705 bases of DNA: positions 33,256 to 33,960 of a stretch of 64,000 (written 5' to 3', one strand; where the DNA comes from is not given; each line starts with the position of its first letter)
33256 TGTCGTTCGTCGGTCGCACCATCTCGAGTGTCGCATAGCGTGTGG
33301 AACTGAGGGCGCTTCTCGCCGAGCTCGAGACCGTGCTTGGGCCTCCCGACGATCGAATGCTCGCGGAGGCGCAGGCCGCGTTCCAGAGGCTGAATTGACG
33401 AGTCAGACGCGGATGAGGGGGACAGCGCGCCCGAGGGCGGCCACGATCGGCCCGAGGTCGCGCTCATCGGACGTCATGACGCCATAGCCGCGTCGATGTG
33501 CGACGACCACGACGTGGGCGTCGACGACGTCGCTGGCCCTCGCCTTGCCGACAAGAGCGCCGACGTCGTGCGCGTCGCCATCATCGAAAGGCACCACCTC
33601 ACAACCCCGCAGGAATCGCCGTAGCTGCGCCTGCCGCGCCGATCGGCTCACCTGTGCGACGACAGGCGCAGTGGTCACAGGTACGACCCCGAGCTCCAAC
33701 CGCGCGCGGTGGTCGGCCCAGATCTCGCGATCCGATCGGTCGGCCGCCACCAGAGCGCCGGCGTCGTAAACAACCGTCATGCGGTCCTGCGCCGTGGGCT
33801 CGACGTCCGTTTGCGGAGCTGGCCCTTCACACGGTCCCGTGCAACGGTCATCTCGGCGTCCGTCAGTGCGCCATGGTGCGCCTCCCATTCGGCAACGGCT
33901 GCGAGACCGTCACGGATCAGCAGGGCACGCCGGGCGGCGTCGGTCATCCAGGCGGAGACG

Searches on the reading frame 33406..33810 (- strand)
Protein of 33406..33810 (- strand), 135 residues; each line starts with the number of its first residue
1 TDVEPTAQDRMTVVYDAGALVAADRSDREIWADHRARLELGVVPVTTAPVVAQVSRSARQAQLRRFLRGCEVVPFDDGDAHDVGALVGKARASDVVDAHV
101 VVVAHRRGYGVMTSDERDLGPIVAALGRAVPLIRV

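Call 51: search_protein_families(library=pfam, proteins=[window:33406-33810:-], max_evalue=0.01)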
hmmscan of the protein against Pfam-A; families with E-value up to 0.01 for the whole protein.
window:33406-33810:- (135 aa): 1 family
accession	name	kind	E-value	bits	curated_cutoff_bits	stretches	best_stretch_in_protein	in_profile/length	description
PF01850.27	PIN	-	6.2e-06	27.3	23.6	1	14-117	2-113/120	PIN domain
